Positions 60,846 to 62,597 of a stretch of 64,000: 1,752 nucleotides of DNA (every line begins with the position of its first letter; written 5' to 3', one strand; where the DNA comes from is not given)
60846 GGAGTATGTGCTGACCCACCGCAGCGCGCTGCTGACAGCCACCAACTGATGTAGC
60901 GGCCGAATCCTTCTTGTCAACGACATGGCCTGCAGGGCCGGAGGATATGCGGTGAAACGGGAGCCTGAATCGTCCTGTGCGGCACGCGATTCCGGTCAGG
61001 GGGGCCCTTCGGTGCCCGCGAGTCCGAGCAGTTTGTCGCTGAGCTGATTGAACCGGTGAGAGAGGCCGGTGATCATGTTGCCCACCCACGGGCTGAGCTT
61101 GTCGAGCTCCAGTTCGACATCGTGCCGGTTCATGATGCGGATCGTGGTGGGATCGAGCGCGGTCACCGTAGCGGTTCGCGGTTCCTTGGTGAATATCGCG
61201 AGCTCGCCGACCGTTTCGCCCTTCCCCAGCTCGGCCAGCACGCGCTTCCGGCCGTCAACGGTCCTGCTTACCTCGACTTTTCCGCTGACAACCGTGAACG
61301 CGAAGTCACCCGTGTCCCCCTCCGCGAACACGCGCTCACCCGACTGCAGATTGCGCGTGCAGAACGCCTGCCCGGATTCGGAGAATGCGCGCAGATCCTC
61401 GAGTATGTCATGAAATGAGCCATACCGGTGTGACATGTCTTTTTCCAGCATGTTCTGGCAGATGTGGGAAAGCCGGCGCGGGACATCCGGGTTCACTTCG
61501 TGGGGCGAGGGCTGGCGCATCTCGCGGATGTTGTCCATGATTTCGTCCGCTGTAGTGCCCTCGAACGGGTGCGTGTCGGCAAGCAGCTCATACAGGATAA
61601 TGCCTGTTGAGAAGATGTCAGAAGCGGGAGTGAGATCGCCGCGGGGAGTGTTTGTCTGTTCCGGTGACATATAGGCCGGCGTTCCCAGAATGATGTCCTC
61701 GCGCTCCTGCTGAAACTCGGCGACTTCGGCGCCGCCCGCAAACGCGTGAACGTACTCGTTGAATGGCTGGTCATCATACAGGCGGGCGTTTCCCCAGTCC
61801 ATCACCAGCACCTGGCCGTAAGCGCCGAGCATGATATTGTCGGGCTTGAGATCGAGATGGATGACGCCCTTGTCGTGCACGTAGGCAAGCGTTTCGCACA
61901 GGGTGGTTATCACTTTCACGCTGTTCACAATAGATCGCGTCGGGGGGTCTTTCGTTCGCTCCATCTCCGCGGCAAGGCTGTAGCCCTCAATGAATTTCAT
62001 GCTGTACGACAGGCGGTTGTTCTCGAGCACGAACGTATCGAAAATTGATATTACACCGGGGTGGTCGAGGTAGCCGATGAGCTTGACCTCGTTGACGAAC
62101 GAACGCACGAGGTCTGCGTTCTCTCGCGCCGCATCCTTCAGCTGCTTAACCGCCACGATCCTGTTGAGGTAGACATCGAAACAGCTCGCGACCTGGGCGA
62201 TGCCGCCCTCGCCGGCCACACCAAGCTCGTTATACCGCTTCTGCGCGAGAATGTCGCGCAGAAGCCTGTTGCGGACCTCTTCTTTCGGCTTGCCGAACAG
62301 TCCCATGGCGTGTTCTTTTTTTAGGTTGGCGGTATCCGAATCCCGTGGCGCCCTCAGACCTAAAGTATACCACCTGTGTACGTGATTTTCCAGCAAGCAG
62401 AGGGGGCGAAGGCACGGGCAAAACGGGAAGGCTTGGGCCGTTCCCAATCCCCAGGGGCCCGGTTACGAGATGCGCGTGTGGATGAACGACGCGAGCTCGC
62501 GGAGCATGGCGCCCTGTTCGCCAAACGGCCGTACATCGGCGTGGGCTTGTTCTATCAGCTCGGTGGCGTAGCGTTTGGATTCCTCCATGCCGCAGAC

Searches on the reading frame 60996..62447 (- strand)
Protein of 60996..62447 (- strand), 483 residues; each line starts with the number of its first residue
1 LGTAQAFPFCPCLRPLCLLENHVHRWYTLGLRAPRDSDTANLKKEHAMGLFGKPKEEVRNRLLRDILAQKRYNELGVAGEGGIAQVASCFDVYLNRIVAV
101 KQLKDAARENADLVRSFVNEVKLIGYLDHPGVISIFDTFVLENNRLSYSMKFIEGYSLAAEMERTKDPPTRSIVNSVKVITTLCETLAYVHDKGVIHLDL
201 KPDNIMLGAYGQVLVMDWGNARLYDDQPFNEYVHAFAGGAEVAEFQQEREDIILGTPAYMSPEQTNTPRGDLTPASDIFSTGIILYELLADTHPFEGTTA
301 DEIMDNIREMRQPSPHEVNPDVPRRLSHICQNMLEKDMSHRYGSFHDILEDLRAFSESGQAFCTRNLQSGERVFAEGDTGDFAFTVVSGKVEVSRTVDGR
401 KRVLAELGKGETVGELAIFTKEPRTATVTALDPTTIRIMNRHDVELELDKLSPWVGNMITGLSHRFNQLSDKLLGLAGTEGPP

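Call 89: search_protein_families(library=pfam, proteins=[window:60996-62447:-], max_evalue=0.0001)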
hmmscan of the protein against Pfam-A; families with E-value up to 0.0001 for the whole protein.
window:60996-62447:- (483 aa): 3 families
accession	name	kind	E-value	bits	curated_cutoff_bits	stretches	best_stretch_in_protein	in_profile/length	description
PF00069.31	Pkinase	-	1.2e-39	136.8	31.7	1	73-349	2-258/263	Protein kinase domain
PF07714.23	PK_Tyr_Ser-Thr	-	3.9e-22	79.3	23.1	1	95-352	28-258/258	Protein tyrosine and serine/threonine kinase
PF00027.35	cNMP_binding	-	4.1e-21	75.2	27.5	1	365-445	2-83/89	Cyclic nucleotide-binding domain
